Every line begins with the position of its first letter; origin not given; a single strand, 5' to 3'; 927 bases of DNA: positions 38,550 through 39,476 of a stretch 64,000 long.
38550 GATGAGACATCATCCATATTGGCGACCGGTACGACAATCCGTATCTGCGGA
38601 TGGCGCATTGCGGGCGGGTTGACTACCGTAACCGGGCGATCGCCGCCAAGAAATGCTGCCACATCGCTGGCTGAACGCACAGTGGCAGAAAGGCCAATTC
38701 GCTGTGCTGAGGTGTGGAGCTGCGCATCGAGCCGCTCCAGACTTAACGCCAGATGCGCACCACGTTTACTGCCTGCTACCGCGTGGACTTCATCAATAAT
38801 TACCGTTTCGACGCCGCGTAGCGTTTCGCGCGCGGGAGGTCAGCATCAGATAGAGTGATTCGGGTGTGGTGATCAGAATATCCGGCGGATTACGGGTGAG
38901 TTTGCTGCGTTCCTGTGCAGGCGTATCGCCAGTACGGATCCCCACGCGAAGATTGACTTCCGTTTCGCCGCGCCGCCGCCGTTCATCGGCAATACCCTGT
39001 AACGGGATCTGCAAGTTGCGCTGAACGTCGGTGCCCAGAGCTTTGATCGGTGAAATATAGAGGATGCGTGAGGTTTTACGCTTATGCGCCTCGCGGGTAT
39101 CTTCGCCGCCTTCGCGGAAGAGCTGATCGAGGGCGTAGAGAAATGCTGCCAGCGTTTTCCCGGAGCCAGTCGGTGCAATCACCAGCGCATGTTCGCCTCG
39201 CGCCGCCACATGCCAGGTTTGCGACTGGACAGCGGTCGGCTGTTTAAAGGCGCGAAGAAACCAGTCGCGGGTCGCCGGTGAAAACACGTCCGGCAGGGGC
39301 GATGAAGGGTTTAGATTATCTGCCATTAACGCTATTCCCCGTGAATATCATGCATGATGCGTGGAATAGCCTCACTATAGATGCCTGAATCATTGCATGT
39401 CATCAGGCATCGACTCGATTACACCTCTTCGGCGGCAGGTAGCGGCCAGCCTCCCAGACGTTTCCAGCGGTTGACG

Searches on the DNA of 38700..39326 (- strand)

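Call 5: search_dna_similar(query=window:38700-38960:-, collection=ecoli_genomes, mode=near, max_rows=40)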
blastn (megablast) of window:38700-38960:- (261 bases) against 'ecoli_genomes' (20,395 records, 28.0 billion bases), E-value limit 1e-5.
Records with a match: 4384; places in all: 4385; records where one place covers at least 80% of the query: 4381.
Genomes with a match: 4384 of 5426; with a place that covers at least 80% of the query: 4381. Places per genome that has any: lowest 1, median 1, highest 2. On chromosomes: 4385 places; on plasmids: 0.
Best place of each record, by identity: >=99% 10; 95-99% 4374.
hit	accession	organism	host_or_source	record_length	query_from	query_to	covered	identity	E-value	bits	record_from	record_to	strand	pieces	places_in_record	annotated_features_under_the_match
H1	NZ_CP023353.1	Escherichia coli strain 746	canine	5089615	1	261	100%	99.2%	1e-130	473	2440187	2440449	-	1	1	lhr: ATP-dependent helicase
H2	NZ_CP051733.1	Escherichia coli strain SCU-109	Homo sapiens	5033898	1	261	100%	99.2%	1e-130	473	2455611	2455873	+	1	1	lhr: ATP-dependent helicase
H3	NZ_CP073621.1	Escherichia coli strain CE2050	Chroicocephalus novaehollandiae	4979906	1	261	100%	99.2%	1e-130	473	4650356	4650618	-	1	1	lhr: ATP-dependent helicase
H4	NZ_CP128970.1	Escherichia coli strain TUM1886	missing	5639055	1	261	100%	99.2%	1e-130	473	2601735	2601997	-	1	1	lhr: ATP-dependent helicase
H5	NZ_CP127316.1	Escherichia coli strain Ch1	Gallus gallus domesticus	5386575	1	261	100%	99.2%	1e-130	473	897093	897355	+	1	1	lhr: ATP-dependent helicase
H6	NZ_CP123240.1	Escherichia coli strain YZLc1-3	chicken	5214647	1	261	100%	99.2%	1e-130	473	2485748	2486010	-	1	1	lhr: ATP-dependent helicase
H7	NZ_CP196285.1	Escherichia coli strain ECamp083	Homo sapiens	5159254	1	261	100%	99.2%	1e-130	473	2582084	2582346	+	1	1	lhr: ATP-dependent helicase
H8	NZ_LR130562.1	Escherichia coli strain MS14384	Homo sapiens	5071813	1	261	100%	99.2%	1e-130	473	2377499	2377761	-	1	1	lhr: ATP-dependent helicase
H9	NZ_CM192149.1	Escherichia coli strain Ec-U3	Homo sapiens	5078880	1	261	100%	99.2%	1e-130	473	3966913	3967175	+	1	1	lhr: ATP-dependent helicase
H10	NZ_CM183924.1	Escherichia coli strain GMF054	Homo sapiens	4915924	1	261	100%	99.2%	1e-130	473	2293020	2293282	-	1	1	lhr: ATP-dependent helicase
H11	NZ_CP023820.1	Escherichia coli strain 7/2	Homo sapiens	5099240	1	261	100%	98.9%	7e-129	468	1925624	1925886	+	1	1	lhr: ATP-dependent helicase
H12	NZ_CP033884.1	Escherichia coli strain 50579417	Homo sapiens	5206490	1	261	100%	98.9%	7e-129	468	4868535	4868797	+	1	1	lhr: ATP-dependent helicase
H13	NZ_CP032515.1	Escherichia coli strain 118UI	Homo sapiens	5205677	1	261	100%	98.9%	7e-129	468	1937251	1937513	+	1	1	lhr: ATP-dependent helicase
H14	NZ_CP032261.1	Escherichia coli strain AR_0067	missing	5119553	1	261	100%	98.9%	7e-129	468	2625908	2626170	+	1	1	lhr: ATP-dependent helicase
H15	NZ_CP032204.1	Escherichia coli strain AR_0013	missing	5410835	1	261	100%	98.9%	7e-129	468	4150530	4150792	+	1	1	lhr: ATP-dependent helicase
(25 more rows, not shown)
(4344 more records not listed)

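Call 7: get_annotated_region(hit=H1, flank=6000)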
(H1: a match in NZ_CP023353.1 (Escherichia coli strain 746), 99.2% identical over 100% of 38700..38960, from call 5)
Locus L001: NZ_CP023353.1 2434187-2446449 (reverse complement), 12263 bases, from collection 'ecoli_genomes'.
description: Escherichia coli strain 746 chromosome, complete genome
organism: Escherichia coli strain 746 (NCBI taxid 562)
replicon: chromosome; assembly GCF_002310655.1
host: canine; source: missing; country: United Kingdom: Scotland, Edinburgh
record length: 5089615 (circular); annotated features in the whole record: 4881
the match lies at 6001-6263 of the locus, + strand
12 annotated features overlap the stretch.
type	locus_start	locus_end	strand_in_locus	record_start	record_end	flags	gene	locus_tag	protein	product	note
CDS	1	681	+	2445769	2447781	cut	ydhK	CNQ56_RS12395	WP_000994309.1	FUSC family protein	-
CDS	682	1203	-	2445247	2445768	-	sodC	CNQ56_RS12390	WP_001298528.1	superoxide dismutase [Cu-Zn] SodC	-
CDS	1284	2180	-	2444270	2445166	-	ydhF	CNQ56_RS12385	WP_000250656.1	aldo/keto reductase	-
CDS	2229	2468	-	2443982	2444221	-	ydhL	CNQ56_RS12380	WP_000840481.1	DUF1289 domain-containing protein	-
CDS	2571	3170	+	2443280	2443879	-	nemR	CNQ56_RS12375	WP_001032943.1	DNA-binding transcriptional regulator NemR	-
CDS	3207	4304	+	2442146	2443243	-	nemA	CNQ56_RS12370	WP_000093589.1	N-ethylmaleimide reductase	-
CDS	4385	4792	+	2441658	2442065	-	gloA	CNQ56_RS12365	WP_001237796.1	lactoylglutathione lyase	-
CDS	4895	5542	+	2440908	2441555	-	rnt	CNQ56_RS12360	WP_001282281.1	ribonuclease T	-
CDS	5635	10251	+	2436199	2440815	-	lhr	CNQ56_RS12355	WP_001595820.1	ATP-dependent helicase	-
CDS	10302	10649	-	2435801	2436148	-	grxD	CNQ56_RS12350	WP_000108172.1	monothiol glutaredoxin 4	-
CDS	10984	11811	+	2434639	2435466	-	mepH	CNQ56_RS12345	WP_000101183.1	peptidoglycan DD-endopeptidase MepH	-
CDS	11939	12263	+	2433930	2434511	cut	sodB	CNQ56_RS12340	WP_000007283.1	superoxide dismutase [Fe]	-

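Call 17: search_dna_similar(query=window:38809-38852:+, collection=ecoli_genomes, mode=near, max_rows=60, max_evalue=0.001)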
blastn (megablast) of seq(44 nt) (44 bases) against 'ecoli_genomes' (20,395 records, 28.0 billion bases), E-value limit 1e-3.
Records with a match: 4; places in all: 4; records where one place covers at least 80% of the query: 4.
Genomes with a match: 4 of 5426; with a place that covers at least 80% of the query: 4. Places per genome that has any: lowest 1, median 1, highest 1. On chromosomes: 4 places; on plasmids: 0.
Best place of each record, by identity: >=99% 4.
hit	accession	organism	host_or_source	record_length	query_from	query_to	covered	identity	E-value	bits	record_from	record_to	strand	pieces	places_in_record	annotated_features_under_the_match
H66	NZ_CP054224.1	Escherichia coli strain EcPF16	Homo sapiens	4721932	1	44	100%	100.0%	7e-14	82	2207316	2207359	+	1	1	lhr: ATP-dependent helicase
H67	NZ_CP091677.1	Escherichia coli strain KFu022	river water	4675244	1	44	100%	100.0%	7e-14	82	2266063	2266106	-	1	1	lhr: ATP-dependent helicase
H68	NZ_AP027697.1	Escherichia coli strain PSS-12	Homo sapiens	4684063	1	44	100%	100.0%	7e-14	82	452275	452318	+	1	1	lhr: ATP-dependent helicase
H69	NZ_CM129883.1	Escherichia coli strain MB06233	seawater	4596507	1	44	100%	100.0%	7e-14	82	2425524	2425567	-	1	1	lhr: ATP-dependent helicase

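Call 18: get_annotated_region(hit=H66, flank=6300)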
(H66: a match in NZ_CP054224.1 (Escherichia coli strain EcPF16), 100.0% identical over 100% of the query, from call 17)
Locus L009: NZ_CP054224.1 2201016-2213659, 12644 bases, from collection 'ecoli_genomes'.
description: Escherichia coli strain EcPF16 chromosome, complete genome
organism: Escherichia coli strain EcPF16 (NCBI taxid 562)
replicon: chromosome; assembly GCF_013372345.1
host: Homo sapiens; source: urine; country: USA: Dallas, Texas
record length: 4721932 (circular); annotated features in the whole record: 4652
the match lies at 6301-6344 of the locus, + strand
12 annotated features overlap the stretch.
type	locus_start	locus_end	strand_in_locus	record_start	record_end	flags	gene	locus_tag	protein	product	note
CDS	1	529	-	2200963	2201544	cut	sodB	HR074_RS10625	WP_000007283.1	superoxide dismutase [Fe]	-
CDS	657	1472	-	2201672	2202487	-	mepH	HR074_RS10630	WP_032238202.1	peptidoglycan DD-endopeptidase MepH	-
CDS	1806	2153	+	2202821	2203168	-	grxD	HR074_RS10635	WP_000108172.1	monothiol glutaredoxin 4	-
CDS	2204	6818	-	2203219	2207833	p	lhr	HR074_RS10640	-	ATP-dependent helicase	frameshifted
CDS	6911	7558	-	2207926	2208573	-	rnt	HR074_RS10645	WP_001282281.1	ribonuclease T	-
CDS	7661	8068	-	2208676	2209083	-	gloA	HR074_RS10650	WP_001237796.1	lactoylglutathione lyase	-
CDS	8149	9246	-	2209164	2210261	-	nemA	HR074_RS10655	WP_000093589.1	N-ethylmaleimide reductase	-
CDS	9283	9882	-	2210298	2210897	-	nemR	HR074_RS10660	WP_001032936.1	DNA-binding transcriptional regulator NemR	-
CDS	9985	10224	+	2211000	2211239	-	ydhL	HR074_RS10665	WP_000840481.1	DUF1289 domain-containing protein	-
CDS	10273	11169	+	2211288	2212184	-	ydhF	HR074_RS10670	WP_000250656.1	aldo/keto reductase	-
CDS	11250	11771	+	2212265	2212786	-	sodC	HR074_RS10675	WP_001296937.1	superoxide dismutase [Cu-Zn] SodC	-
CDS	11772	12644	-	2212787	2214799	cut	ydhK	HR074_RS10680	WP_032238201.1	FUSC family protein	-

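Call 19: get_annotated_region(hit=H67, flank=6300)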
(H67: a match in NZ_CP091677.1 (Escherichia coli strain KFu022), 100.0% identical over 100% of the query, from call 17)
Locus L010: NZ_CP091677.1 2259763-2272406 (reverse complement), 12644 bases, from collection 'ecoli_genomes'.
description: Escherichia coli strain KFu022 chromosome, complete genome
organism: Escherichia coli strain KFu022 (NCBI taxid 562)
replicon: chromosome; assembly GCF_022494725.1
host: -; source: river water; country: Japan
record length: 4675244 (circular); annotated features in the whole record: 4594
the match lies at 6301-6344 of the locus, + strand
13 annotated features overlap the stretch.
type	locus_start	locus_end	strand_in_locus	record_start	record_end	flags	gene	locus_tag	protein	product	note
CDS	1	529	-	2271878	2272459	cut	sodB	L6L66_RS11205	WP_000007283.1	superoxide dismutase [Fe]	-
CDS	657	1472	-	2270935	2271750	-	mepH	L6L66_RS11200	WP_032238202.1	peptidoglycan DD-endopeptidase MepH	-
CDS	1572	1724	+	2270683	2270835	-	-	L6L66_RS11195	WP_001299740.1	hypothetical protein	-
CDS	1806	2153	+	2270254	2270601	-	grxD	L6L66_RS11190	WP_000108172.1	monothiol glutaredoxin 4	-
CDS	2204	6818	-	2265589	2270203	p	lhr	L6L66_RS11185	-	ATP-dependent helicase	frameshifted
CDS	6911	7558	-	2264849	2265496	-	rnt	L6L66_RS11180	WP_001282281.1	ribonuclease T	-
CDS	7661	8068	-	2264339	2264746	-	gloA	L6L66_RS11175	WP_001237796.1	lactoylglutathione lyase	-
CDS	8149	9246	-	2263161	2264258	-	nemA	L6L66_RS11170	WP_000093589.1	N-ethylmaleimide reductase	-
CDS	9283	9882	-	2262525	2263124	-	nemR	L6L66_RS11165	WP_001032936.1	DNA-binding transcriptional regulator NemR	-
CDS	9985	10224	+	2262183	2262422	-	ydhL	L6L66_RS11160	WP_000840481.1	DUF1289 domain-containing protein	-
CDS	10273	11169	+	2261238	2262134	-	ydhF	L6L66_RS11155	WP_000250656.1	aldo/keto reductase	-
CDS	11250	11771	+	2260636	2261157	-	sodC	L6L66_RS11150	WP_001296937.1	superoxide dismutase [Cu-Zn] SodC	-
CDS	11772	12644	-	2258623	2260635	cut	ydhK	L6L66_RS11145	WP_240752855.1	FUSC family protein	-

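Call 20: get_annotated_region(hit=H68, flank=6300)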
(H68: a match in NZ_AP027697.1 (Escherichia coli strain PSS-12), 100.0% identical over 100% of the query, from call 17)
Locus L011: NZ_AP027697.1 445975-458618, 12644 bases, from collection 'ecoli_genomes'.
description: Escherichia coli strain PSS-12 chromosome, complete genome
organism: Escherichia coli strain PSS-12 (NCBI taxid 562)
replicon: chromosome; assembly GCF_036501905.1
host: Homo sapiens; source: feces; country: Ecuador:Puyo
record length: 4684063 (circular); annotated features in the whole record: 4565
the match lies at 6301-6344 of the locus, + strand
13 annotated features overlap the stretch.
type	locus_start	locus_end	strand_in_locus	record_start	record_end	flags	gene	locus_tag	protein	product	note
CDS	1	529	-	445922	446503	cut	sodB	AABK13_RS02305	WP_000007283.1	superoxide dismutase [Fe]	-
CDS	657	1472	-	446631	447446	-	mepH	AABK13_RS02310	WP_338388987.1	peptidoglycan DD-endopeptidase MepH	-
CDS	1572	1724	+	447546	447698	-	-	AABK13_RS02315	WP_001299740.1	hypothetical protein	-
CDS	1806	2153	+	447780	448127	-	grxD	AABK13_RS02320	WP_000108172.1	monothiol glutaredoxin 4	-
CDS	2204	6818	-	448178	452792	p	lhr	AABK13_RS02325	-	ATP-dependent helicase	frameshifted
CDS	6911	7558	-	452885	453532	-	rnt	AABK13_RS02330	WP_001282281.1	ribonuclease T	-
CDS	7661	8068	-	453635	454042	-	gloA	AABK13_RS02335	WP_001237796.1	lactoylglutathione lyase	-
CDS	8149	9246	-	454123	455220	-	nemA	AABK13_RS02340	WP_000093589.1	N-ethylmaleimide reductase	-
CDS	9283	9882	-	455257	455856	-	nemR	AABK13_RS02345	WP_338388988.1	DNA-binding transcriptional regulator NemR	-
CDS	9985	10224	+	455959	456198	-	ydhL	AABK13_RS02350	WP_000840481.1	DUF1289 domain-containing protein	-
CDS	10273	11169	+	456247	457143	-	ydhF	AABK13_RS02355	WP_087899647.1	aldo/keto reductase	-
CDS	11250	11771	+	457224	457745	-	sodC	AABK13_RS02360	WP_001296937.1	superoxide dismutase [Cu-Zn] SodC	-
CDS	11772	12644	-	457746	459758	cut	ydhK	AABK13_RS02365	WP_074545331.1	FUSC family protein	-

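Call 21: get_annotated_region(hit=H69, flank=6300)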
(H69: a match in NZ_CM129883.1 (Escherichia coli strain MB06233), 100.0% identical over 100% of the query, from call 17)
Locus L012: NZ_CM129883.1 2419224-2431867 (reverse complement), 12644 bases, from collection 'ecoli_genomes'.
description: Escherichia coli strain MB06233 chromosome, whole genome shotgun sequence
organism: Escherichia coli strain MB06233 (NCBI taxid 562)
replicon: chromosome; assembly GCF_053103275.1
host: -; source: seawater; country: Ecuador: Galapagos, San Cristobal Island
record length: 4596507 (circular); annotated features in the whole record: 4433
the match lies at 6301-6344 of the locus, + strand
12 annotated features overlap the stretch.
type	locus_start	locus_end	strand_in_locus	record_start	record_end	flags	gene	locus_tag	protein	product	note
CDS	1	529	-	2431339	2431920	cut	sodB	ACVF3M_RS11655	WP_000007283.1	superoxide dismutase [Fe]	-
CDS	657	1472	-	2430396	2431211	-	mepH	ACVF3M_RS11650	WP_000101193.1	peptidoglycan DD-endopeptidase MepH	-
CDS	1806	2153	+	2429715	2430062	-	grxD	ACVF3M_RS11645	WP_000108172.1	monothiol glutaredoxin 4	-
CDS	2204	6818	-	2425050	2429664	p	lhr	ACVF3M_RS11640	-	ATP-dependent helicase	frameshifted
CDS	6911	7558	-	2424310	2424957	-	rnt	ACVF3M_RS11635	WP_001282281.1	ribonuclease T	-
CDS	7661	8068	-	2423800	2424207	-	gloA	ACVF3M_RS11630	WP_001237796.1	lactoylglutathione lyase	-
CDS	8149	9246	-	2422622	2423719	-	nemA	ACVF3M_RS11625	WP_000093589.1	N-ethylmaleimide reductase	-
CDS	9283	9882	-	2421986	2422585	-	nemR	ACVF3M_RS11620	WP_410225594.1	DNA-binding transcriptional regulator NemR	-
CDS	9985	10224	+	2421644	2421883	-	ydhL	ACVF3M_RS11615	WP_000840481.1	DUF1289 domain-containing protein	-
CDS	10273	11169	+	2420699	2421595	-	ydhF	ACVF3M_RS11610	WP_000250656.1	aldo/keto reductase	-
CDS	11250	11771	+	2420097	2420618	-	sodC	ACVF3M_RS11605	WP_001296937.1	superoxide dismutase [Cu-Zn] SodC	-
CDS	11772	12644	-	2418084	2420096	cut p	ydhK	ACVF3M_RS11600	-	FUSC family protein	internal stop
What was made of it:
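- On Frameshifted pseudogene (single-lesion, recent): PGAP labels the same allele 'frameshifted' (calls 18-21).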

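Call 36: search_dna_similar(query=L004:5000-8000:+, collection=ecoli_genomes, mode=near, max_rows=5)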
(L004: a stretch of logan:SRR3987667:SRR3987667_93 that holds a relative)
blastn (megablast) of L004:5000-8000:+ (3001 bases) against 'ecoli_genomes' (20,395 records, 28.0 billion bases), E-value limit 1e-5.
Records with a match: 5425; places in all: 5428; records where one place covers at least 80% of the query: 4379.
Genomes with a match: 5425 of 5426; with a place that covers at least 80% of the query: 4379. Places per genome that has any: lowest 1, median 1, highest 2. On chromosomes: 5427 places; on plasmids: 1.
Best place of each record, by identity: >=99% 144; 95-99% 5281.
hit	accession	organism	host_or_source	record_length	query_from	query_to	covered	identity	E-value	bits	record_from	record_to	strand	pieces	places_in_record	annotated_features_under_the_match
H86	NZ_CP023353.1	Escherichia coli strain 746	canine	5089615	1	3001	100%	99.2%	0e+0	5417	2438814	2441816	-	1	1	lhr: ATP-dependent helicase | rnt: ribonuclease T | gloA: lactoylglutathione lyase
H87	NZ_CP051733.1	Escherichia coli strain SCU-109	Homo sapiens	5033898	1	3001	100%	99.2%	0e+0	5417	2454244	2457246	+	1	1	lhr: ATP-dependent helicase | rnt: ribonuclease T | gloA: lactoylglutathione lyase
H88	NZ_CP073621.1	Escherichia coli strain CE2050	Chroicocephalus novaehollandiae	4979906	1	3001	100%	99.2%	0e+0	5417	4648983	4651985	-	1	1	lhr: ATP-dependent helicase | rnt: ribonuclease T | gloA: lactoylglutathione lyase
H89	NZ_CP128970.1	Escherichia coli strain TUM1886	missing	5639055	1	3001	100%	99.2%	0e+0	5417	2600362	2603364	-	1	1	lhr: ATP-dependent helicase | rnt: ribonuclease T | gloA: lactoylglutathione lyase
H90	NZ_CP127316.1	Escherichia coli strain Ch1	Gallus gallus domesticus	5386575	1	3001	100%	99.2%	0e+0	5417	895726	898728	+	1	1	lhr: ATP-dependent helicase | rnt: ribonuclease T | gloA: lactoylglutathione lyase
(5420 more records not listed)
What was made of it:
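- Tried and rejected: L004 has no exact twin among complete genomes (call 36), so its independence rests on haplotype distance only.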

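Call 37: search_dna_similar(query=L005:5000-8000:+, collection=ecoli_genomes, mode=near, max_rows=5)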
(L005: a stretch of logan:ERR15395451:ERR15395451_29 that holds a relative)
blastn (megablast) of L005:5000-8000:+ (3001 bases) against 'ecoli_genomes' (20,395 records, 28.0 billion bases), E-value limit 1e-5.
Records with a match: 5425; places in all: 5428; records where one place covers at least 80% of the query: 4379.
Genomes with a match: 5425 of 5426; with a place that covers at least 80% of the query: 4379. Places per genome that has any: lowest 1, median 1, highest 2. On chromosomes: 5427 places; on plasmids: 1.
Best place of each record, by identity: >=99% 94; 95-99% 5331.
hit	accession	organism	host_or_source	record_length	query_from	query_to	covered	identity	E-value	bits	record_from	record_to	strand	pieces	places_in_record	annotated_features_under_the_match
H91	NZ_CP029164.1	Escherichia coli strain 104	chicken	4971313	1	3001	100%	99.9%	0e+0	5533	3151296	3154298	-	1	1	lhr: ATP-dependent helicase | rnt: ribonuclease T | gloA: lactoylglutathione lyase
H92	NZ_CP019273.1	Escherichia coli strain 13P477T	pig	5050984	1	3001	100%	99.9%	0e+0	5533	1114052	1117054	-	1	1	lhr: ATP-dependent helicase | rnt: ribonuclease T | gloA: lactoylglutathione lyase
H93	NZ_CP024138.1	Escherichia coli strain 14EC020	clinical patient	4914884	1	3001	100%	99.9%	0e+0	5533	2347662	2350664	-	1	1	lhr: ATP-dependent helicase | rnt: ribonuclease T | gloA: lactoylglutathione lyase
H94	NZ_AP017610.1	Escherichia coli strain 20Ec-P-124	Sus scrofa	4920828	1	3001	100%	99.9%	0e+0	5533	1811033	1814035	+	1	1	lhr: ATP-dependent helicase | rnt: ribonuclease T | gloA: lactoylglutathione lyase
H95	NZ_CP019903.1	Escherichia coli strain MDR_56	Homo sapiens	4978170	1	3001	100%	99.9%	0e+0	5533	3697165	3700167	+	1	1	lhr: ATP-dependent helicase | rnt: ribonuclease T | gloA: lactoylglutathione lyase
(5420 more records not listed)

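Call 38: search_dna_similar(query=L007:5000-8000:+, collection=ecoli_genomes, mode=near, max_rows=5)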
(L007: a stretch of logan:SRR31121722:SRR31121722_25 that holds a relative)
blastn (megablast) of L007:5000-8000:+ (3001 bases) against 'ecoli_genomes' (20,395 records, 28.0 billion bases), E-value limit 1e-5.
Records with a match: 5425; places in all: 5428; records where one place covers at least 80% of the query: 4379.
Genomes with a match: 5425 of 5426; with a place that covers at least 80% of the query: 4379. Places per genome that has any: lowest 1, median 1, highest 2. On chromosomes: 5427 places; on plasmids: 1.
Best place of each record, by identity: >=99% 237; 95-99% 5188.
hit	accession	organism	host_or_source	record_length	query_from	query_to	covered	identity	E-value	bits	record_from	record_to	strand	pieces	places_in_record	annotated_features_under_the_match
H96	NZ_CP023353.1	Escherichia coli strain 746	canine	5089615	1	3001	100%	99.9%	0e+0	5533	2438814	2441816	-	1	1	lhr: ATP-dependent helicase | rnt: ribonuclease T | gloA: lactoylglutathione lyase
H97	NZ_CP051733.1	Escherichia coli strain SCU-109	Homo sapiens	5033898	1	3001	100%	99.9%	0e+0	5533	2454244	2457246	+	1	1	lhr: ATP-dependent helicase | rnt: ribonuclease T | gloA: lactoylglutathione lyase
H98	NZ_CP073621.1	Escherichia coli strain CE2050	Chroicocephalus novaehollandiae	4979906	1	3001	100%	99.9%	0e+0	5533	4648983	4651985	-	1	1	lhr: ATP-dependent helicase | rnt: ribonuclease T | gloA: lactoylglutathione lyase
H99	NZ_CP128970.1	Escherichia coli strain TUM1886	missing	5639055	1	3001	100%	99.9%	0e+0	5533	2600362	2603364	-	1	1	lhr: ATP-dependent helicase | rnt: ribonuclease T | gloA: lactoylglutathione lyase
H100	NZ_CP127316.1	Escherichia coli strain Ch1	Gallus gallus domesticus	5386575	1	3001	100%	99.9%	0e+0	5533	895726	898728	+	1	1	lhr: ATP-dependent helicase | rnt: ribonuclease T | gloA: lactoylglutathione lyase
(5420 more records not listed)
